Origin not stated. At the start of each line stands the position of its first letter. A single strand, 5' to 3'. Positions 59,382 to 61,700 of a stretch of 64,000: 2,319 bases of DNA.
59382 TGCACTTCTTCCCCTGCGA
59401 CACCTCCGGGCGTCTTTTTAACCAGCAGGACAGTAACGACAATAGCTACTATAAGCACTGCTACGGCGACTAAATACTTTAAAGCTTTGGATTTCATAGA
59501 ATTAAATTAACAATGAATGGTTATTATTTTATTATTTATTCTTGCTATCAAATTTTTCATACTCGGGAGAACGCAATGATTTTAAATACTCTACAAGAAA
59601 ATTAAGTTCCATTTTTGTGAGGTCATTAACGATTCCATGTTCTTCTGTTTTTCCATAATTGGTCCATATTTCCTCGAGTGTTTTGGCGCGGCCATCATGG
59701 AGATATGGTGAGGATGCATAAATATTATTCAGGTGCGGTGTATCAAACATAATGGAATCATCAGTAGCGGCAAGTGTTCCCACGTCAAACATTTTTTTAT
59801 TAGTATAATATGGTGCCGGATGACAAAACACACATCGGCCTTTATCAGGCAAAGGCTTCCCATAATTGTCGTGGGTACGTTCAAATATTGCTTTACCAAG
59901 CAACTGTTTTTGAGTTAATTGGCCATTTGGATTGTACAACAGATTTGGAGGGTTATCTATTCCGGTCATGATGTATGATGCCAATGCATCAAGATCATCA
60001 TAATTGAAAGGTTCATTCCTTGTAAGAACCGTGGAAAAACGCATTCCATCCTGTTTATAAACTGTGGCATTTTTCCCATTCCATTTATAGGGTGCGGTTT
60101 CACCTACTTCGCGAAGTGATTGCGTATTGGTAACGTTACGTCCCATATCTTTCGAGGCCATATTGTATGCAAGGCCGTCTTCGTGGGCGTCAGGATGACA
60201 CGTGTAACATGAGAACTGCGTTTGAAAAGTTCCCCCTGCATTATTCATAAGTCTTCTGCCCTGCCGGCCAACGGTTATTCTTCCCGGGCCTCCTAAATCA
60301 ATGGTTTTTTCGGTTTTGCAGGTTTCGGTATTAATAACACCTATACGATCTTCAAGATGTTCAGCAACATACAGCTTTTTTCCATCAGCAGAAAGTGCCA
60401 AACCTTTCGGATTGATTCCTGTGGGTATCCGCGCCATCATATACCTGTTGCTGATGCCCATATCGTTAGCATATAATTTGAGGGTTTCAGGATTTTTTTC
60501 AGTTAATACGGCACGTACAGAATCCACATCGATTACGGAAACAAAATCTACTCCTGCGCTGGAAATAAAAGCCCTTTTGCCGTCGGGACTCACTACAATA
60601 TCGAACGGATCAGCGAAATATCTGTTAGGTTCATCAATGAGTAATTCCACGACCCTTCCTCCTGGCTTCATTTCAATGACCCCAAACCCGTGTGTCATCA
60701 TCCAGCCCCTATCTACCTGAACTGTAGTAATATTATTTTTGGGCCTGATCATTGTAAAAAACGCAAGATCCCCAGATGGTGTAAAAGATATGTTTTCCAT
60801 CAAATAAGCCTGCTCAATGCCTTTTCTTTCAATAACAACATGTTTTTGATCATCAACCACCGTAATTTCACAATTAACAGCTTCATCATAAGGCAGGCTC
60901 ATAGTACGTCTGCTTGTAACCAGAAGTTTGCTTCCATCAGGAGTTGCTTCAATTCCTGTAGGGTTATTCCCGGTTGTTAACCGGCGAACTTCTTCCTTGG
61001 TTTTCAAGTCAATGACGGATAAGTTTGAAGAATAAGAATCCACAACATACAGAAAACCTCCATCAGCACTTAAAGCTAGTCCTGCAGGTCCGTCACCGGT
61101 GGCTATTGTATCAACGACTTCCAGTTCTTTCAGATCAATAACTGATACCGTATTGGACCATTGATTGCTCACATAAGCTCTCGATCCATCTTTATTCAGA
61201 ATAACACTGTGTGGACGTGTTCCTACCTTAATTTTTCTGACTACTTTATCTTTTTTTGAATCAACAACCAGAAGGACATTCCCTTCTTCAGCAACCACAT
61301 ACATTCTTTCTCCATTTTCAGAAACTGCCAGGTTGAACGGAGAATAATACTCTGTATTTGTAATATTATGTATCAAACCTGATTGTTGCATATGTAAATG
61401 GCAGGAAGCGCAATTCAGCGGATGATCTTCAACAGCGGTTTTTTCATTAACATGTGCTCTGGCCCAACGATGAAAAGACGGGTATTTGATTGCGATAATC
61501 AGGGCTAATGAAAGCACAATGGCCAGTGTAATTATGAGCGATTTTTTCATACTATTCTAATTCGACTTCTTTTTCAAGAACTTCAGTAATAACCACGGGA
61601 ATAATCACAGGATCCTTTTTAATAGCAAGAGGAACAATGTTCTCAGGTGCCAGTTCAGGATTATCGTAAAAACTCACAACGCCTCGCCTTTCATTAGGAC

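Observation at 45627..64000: An 18-kb, 13-gene co-directional cluster mixes exported propeller/heme/FG-GAP proteins with cytoplasmic biosynthetic enzymes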

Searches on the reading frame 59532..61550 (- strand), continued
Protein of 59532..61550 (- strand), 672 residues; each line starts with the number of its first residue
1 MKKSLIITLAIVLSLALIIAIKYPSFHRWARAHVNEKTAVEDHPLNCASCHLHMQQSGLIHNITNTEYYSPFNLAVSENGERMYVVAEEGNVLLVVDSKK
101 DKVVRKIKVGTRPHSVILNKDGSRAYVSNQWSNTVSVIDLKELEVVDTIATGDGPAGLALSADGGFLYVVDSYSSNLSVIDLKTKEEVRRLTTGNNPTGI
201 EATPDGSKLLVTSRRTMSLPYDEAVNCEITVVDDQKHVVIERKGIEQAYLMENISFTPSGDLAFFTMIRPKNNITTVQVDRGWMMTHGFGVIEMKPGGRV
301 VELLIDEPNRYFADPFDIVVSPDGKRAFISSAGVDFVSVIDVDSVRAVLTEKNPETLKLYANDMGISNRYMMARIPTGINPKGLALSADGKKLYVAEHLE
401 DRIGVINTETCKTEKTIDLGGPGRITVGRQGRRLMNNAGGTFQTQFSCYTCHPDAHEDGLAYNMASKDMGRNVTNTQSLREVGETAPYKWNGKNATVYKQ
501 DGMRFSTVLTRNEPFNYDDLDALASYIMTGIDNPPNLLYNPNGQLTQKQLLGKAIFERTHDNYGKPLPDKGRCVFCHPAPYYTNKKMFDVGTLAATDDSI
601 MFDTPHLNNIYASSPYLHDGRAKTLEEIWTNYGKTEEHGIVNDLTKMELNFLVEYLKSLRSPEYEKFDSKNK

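Call 25: search_solved_structures(query=window:59532-61550:-, max_evalue=0.001, show_alignments=2)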
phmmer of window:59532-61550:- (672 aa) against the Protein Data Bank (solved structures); distinct sequences matched with E-value up to 0.001: 17.
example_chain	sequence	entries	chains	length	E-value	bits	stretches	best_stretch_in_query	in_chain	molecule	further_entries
5c2v_B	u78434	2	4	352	1.4e-51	179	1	65-408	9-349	HYDRAZINE SYNTHASE BETA SUBUNIT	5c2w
1l0q_A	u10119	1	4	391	1.2e-41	146.2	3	103-225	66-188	Surface layer protein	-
5c2v_C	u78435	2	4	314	7.2e-13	51.1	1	601-659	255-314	HYDRAZINE SYNTHASE GAMMA SUBUNIT | Hypothetical (Di heme) protein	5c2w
3bws_A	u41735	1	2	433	8.5e-13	50.8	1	93-212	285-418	protein Lp49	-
3vgz_A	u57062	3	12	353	8e-11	44.3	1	72-171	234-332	Uncharacterized protein YncE | PQQ-dependent catabolism-associated beta-propeller protein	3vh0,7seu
3fgb_A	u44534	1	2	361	2.9e-06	29.2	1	105-220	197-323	uncharacterized protein Q89ZH8_BACTN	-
3scy_A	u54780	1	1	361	1.7e-05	26.7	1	105-236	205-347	Hypothetical bacterial 6-phosphogluconolactonase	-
3u4y_A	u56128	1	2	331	0.00012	23.9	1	69-172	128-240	uncharacterized protein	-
6tv2_A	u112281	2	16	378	0.00012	23.9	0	82-189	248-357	Protein NirF | Protein NirF,Protein NirF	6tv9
8ptf_A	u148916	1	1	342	0.00015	23.6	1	79-201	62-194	YncE family protein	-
8ptd_A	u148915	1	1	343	0.00015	23.5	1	79-201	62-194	YncE family protein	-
6g7w_A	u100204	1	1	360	0.00026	22.8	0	135-195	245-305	NHL repeat-containing protein 2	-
7djm_A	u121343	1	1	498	0.00026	22.8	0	153-213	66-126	Protein SUPPRESSOR OF QUENCHING 1, chloroplastic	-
7djl_C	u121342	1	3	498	0.00027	22.7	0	153-213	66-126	Protein SUPPRESSOR OF QUENCHING 1, chloroplastic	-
8blw_B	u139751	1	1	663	0.00054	21.7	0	79-201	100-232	YncE family protein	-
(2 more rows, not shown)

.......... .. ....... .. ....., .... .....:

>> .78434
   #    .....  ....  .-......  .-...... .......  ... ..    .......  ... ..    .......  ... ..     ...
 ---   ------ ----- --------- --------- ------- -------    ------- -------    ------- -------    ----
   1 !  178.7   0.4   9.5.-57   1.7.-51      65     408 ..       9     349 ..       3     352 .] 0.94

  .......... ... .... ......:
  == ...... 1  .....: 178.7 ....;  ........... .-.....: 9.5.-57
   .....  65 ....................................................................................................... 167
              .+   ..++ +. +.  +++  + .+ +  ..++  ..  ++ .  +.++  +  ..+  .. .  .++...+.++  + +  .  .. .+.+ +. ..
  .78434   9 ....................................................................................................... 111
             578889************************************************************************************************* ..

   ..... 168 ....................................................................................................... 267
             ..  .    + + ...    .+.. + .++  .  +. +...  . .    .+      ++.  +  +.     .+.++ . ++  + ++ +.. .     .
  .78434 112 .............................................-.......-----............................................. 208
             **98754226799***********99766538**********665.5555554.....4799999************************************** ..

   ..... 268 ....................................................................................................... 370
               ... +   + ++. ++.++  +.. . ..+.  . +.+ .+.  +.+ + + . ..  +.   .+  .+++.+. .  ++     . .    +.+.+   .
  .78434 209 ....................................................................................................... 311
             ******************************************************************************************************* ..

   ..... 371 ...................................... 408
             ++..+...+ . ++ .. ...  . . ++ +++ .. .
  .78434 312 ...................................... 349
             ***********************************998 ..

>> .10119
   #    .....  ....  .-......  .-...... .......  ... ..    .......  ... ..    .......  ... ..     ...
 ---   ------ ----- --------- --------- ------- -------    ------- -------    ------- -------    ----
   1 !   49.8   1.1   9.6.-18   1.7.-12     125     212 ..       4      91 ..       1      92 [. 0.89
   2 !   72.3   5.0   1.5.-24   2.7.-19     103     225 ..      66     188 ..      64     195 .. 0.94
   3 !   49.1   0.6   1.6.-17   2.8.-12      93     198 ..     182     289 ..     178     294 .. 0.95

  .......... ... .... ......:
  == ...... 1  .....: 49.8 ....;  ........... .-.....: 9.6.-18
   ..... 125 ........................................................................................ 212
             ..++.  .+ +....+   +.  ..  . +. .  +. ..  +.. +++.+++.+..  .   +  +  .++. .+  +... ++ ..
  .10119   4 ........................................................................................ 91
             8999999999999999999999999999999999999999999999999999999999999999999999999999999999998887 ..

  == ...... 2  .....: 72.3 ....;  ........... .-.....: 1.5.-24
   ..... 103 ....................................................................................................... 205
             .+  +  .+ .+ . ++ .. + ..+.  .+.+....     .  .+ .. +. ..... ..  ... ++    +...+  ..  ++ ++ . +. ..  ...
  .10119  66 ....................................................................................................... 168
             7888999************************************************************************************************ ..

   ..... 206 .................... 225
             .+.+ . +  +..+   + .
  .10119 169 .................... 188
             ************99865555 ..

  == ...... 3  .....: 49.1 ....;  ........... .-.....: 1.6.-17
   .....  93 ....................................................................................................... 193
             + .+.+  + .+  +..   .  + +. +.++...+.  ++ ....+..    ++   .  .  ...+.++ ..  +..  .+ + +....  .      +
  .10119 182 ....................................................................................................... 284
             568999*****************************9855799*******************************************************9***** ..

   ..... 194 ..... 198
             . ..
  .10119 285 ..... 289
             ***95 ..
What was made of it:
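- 59532..61550 (-): g11: hydrazine-synthase beta-gamma-like fusion. It has an N-terminal TM anchor with a c-haem, a 7-bladed propeller, and a di-haem CCP/MauG/HZS-gamma-type module. PDB 5c2v_B at E 1.4e-51 over residues 9-349 of 352 (call 25).
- On Hydrazine synthase (anammox HZS): g11 residues 65-408 align to 5c2v_B residues 9-349 of 352, E 1.4e-51 (call 25).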

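Call 61: search_protein_representatives(protein=window:59532-61550:-)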
Query: 672 residues. Proteins with E-value up to 0.001 (for the whole library): 52892; up to 1e-10: 22991; up to 1e-30: 2059. The best 150 are listed.
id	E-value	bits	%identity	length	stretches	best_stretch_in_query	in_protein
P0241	1.3e-292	988.6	63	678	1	5-670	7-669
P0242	2.6e-206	703.4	48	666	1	14-661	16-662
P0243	3.8e-199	679.8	48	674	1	43-666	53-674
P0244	1.2e-182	625.3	59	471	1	5-491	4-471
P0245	3.1e-163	561.1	37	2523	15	83-277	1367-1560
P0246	8.0e-153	526.7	35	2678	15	70-212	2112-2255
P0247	4.9e-152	524.1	36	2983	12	62-216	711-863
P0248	1.4e-150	519.3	60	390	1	4-372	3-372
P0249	4.8e-142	491.1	40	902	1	67-659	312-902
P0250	5.5e-142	490.9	39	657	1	10-659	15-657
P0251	1.6e-141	489.3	40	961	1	67-659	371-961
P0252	3.9e-141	488.1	39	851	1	65-663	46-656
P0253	4.8e-141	487.8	40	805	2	51-593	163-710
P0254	1.2e-139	483.2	40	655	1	66-658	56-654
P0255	8.3e-139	480.4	39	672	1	29-659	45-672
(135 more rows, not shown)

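Call 64: find_related_loci(query=A6, collection=metagenome_contigs, flank=10000)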
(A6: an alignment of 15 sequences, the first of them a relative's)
Query A6 (657 aa) in metagenome_contigs; peptide patterns used: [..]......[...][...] (x = any residue, [..] = any of these).
600 stretches matched a pattern (row limit reached: there are more); 446 encode a relative of the query (tblastn E <= 1e-3); the best 80 are kept; 80 distinct loci.
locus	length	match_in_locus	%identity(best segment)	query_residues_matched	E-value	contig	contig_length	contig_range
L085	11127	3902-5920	50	3-657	0e+0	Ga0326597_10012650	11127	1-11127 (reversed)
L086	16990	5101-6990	42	35-657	6e-168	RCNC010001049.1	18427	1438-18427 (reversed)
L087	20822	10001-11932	43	20-657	5e-164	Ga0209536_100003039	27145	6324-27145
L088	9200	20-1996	41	4-657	3e-162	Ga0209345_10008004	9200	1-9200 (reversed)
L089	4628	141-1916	43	69-657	3e-165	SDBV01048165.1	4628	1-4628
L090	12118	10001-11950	41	13-657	1e-160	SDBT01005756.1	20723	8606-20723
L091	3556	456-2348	41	34-657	1e-166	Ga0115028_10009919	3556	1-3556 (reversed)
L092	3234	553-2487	40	18-657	1e-164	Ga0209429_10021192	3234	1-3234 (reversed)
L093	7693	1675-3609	41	20-657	7e-156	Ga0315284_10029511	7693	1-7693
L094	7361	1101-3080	39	8-657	4e-155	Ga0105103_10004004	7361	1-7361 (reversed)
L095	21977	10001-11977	38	3-657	6e-155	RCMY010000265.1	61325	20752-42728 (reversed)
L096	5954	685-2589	40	30-657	5e-155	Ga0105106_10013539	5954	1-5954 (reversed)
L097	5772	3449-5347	39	32-657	2e-155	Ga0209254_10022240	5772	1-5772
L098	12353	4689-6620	39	18-657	4e-153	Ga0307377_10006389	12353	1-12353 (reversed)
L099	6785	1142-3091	39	13-657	2e-153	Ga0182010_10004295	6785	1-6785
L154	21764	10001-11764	41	72-657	2e-136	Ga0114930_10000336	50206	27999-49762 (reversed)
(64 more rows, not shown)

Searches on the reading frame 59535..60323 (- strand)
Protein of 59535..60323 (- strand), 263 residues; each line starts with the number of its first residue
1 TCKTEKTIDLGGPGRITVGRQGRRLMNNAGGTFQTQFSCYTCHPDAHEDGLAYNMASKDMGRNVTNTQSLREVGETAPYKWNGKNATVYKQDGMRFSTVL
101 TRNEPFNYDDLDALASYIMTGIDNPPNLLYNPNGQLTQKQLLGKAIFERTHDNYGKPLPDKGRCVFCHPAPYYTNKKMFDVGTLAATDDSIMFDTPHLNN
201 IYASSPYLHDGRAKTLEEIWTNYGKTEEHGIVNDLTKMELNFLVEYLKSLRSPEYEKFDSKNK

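Call 55: search_solved_structures(query=A5, max_evalue=1, show_alignments=4)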
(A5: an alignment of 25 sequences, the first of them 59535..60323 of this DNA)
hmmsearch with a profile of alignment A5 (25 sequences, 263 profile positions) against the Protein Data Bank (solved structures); distinct sequences matched with E-value up to 1: 17.
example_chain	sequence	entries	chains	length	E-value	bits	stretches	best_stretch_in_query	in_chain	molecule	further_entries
5c2v_C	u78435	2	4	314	2.3e-24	89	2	185-243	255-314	HYDRAZINE SYNTHASE GAMMA SUBUNIT | Hypothetical (Di heme) protein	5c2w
3o5c_A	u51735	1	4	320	5.3e-06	28.8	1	163-247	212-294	Cytochrome c551 peroxidase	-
1iqc_A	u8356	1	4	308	1.1e-05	27.8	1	177-247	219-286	di-heme peroxidase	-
6e1c_A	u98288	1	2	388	1.8e-05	27.1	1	181-219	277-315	Di-heme enzyme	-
6qkn_A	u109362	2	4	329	0.00027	23.2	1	177-249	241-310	Cytochrome-c peroxidase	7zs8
6fu3_A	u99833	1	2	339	0.00029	23.1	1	177-249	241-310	Protein CcpR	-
1nml_A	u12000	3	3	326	0.013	17.7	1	180-245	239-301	di-haem cytochrome c peroxidase | Cytochrome c peroxidase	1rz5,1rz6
1zzh_A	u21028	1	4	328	0.049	15.8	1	178-243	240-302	cytochrome c peroxidase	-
9qdt_A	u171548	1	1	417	0.1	14.8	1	128-244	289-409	Probable cytochrome c peroxidase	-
4aal_A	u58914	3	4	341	0.2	13.8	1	178-245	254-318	CYTOCHROME C551 PEROXIDASE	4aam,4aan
4aao_A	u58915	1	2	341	0.2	13.8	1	178-245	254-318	CYTOCHROME C551 PEROXIDASE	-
3hq7_A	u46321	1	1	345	0.29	13.3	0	179-219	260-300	Cytochrome c551 peroxidase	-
3hq8_A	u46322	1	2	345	0.33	13.1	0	179-219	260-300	Cytochrome c551 peroxidase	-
3hq6_A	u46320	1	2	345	0.33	13.1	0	179-219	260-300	Cytochrome c551 peroxidase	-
1eb7_A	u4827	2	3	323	0.33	13.1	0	179-247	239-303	CYTOCHROME C551 PEROXIDASE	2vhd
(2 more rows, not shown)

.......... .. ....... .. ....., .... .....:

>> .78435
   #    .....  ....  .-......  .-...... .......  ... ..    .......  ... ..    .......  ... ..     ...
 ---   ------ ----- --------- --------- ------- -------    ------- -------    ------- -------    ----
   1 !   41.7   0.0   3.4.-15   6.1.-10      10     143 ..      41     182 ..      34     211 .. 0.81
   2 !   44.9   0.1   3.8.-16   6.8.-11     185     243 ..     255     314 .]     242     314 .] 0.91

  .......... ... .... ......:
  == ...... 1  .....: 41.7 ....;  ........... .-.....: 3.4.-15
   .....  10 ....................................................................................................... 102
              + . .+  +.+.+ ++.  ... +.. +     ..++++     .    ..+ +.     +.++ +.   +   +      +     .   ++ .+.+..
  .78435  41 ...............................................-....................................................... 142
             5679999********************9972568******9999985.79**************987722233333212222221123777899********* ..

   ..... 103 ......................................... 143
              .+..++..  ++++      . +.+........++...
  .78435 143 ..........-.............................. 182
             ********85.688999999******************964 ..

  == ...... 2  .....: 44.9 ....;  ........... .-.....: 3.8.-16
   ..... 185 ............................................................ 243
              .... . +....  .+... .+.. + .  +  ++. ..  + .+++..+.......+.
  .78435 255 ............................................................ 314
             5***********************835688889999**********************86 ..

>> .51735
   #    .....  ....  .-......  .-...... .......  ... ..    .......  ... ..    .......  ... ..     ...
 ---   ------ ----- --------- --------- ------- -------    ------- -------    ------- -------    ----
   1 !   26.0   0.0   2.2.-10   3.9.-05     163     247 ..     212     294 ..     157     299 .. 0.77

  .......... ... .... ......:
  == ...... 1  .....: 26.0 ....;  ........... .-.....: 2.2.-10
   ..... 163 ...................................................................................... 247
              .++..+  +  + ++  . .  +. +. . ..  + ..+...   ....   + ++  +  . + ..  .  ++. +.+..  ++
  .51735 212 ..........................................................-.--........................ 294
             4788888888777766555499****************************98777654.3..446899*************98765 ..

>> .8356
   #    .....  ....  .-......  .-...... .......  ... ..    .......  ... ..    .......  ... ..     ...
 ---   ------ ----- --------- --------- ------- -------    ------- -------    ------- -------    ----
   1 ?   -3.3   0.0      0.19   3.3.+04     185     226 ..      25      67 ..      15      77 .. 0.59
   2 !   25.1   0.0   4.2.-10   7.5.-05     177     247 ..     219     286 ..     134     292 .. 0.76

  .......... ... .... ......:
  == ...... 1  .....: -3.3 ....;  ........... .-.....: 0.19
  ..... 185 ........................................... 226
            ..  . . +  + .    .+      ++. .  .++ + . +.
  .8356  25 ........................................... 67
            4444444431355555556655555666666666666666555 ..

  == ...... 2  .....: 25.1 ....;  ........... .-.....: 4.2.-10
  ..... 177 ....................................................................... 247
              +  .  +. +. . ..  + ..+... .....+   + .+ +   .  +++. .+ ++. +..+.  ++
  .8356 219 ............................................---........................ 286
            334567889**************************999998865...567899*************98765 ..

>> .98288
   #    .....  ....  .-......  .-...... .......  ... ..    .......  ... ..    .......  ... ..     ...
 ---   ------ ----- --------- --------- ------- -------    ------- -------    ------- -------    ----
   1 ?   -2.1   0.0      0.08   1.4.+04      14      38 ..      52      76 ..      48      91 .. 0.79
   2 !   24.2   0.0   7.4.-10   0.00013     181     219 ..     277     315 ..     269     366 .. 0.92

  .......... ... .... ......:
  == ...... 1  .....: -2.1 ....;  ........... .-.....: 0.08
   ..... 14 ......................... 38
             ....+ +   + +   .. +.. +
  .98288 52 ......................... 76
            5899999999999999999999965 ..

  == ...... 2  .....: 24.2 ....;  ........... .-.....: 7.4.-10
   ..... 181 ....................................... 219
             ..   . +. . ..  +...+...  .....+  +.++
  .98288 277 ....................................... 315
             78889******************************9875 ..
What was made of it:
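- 59532..61550 (-): The C-terminal profile hits 5c2v_C at E 2.3e-24 (call 55).
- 60075..60086 (-): KWNG in g11. W490 aligns to the position of gamma-His144 of HZS, which is a Trp in CCP/MauG. Profile alignment 'ykwnG' versus 'fRHEG' (call 55).
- On Hydrazine synthase (anammox HZS): W490 aligns to the His position, and the Cys falls in a gap of the g11 profile (call 55, with numbering derived from the CXXCH offset).
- On Bacterial di-haem cytochrome c peroxidase / MauG (PF03150): Profile hits to CCP structures are 5e-6 or weaker, against 2e-24 for HZS-gamma (call 55).
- The similarity to HZS-gamma (E 2.3e-24) is much stronger than to any CCP/MauG-type structure (5e-6 or weaker; call 55).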
